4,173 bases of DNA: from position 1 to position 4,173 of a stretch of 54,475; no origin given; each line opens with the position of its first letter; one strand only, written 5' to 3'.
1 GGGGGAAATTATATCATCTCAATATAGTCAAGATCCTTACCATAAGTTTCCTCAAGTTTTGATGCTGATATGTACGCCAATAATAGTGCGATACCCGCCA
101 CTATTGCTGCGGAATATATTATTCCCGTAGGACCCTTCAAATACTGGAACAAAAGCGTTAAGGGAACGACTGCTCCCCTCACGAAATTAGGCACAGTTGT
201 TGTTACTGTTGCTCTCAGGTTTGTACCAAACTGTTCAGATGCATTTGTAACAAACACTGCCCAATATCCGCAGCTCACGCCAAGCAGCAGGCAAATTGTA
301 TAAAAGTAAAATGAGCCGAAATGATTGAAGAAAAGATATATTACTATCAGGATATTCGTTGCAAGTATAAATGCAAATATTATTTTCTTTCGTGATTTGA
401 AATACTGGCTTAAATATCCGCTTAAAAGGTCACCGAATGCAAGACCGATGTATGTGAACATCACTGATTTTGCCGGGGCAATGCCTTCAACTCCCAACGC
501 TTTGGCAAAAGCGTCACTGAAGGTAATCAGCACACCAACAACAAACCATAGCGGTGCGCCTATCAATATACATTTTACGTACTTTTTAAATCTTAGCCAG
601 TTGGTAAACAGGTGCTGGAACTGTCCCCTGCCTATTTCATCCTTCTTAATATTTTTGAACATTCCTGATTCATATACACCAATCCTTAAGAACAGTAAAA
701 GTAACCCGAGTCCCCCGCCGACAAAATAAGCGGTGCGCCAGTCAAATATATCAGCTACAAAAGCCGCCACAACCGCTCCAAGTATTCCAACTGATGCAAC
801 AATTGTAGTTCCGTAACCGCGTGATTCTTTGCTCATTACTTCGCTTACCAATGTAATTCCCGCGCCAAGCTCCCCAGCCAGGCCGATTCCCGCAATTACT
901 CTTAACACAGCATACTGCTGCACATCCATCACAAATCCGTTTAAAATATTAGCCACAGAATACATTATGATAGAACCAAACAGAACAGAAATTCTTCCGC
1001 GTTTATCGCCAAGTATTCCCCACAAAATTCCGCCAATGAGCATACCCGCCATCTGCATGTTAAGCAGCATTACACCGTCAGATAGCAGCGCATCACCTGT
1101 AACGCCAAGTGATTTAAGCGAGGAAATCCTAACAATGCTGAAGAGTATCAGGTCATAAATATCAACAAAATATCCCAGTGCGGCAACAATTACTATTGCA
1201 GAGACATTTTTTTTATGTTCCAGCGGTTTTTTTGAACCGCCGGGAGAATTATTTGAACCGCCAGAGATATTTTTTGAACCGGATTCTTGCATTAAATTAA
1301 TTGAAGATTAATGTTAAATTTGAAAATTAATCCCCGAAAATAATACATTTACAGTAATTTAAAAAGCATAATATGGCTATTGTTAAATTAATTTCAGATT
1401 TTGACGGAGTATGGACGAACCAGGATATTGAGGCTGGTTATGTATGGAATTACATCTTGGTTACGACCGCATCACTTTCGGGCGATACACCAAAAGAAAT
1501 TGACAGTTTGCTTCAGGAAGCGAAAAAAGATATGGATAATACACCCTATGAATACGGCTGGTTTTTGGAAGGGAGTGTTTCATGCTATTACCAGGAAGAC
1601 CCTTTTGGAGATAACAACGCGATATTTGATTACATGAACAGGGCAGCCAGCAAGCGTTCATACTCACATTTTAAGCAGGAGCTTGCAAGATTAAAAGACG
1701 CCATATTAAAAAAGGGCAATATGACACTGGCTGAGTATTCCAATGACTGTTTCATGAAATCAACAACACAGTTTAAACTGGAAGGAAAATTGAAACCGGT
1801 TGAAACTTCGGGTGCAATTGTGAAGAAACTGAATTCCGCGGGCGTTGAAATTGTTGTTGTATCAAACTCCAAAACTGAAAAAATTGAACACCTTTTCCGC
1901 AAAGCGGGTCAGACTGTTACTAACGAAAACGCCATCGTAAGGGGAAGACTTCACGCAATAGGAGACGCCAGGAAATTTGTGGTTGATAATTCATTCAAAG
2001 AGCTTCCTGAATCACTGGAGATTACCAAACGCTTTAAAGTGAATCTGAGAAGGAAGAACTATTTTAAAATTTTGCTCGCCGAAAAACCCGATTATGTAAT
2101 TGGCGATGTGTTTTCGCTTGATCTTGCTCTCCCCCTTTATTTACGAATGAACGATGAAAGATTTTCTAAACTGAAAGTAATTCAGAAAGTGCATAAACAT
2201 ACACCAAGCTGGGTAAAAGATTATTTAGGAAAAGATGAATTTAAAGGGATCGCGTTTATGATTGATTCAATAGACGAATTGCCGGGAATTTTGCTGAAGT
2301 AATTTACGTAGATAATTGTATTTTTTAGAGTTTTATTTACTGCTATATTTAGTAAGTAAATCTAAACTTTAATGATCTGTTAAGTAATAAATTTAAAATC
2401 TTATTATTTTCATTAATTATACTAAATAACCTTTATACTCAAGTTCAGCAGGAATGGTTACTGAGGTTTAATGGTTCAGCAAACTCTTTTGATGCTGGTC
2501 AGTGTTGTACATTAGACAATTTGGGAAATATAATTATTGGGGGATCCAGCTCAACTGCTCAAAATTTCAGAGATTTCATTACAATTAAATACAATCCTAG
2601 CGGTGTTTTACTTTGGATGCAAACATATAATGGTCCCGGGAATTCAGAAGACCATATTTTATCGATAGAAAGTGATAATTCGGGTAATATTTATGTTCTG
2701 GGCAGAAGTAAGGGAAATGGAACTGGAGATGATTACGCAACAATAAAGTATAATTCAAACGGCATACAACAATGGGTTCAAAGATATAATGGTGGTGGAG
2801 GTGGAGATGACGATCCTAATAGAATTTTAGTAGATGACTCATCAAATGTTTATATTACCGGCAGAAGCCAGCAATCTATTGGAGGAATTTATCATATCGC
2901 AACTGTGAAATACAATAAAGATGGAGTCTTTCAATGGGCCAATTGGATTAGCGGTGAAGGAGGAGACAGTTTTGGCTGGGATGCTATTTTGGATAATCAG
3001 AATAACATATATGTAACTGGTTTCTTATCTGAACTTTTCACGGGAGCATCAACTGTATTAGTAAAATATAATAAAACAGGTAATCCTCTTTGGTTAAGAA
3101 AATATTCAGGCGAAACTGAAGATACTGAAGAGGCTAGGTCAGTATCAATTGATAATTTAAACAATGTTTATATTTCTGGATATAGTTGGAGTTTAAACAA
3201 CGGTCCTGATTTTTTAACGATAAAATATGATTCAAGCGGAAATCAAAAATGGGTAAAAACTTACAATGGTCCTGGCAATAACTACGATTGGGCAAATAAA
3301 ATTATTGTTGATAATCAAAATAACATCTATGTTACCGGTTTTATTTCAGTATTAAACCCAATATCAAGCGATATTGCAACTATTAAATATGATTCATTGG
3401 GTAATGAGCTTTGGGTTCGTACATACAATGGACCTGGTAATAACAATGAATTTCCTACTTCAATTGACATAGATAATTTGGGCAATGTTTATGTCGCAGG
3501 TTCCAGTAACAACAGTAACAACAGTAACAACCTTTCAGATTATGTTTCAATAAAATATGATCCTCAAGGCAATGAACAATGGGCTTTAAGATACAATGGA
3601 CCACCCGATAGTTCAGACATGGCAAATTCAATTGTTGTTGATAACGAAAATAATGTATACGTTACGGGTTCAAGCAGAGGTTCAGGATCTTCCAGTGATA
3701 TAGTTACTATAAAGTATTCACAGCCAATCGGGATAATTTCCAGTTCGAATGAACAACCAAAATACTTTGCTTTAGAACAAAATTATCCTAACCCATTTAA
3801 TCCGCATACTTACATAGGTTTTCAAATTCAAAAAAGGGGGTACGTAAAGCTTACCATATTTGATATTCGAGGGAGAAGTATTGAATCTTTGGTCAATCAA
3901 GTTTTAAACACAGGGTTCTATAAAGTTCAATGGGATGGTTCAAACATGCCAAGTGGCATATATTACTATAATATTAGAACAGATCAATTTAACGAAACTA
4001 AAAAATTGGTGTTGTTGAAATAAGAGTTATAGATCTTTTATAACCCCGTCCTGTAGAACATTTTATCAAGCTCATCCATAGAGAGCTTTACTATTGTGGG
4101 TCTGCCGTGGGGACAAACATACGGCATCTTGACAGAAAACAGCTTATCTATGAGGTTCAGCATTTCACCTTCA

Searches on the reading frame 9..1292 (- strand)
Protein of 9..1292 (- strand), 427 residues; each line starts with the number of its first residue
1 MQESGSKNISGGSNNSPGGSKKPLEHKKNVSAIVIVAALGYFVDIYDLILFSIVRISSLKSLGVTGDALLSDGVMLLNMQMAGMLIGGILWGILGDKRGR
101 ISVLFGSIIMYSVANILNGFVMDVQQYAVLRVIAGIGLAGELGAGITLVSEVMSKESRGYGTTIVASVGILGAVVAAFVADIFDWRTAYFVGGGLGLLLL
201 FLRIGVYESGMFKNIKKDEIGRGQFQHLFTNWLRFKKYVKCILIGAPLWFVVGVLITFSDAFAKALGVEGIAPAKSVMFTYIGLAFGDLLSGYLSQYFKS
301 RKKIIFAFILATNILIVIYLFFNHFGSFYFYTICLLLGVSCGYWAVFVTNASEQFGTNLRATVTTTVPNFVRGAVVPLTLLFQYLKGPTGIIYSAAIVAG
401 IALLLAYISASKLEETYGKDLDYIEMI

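Call 49: search_protein_families(library=pfam, proteins=[window:9-1292:-], max_evalue=0.0001)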
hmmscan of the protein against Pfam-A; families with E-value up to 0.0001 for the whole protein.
window:9-1292:- (427 aa): 2 families
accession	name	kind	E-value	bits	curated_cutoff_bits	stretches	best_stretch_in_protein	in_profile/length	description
PF07690.21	MFS_1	-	9.2e-26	91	33.4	1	39-365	3-333/347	Major Facilitator Superfamily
PF00083.30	Sugar_tr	-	3.5e-13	49.7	22.3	1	35-217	3-202/452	Sugar (and other) transporter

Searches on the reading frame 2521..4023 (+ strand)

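Call 49: search_protein_families(library=pfam, proteins=[window:2521-4023:+], max_evalue=0.0001)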
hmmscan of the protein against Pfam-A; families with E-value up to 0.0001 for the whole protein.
window:2521-4023:+ (500 aa): 2 families
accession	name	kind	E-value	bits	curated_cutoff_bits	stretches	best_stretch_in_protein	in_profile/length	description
PF06739.17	SBBP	-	2.2e-30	104.7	20.5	3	301-333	5-36/38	Beta-propeller repeat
PF18962.6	Por_Secre_tail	-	1.8e-09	38.2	27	1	422-497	2-74/75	Secretion system C-terminal sorting domain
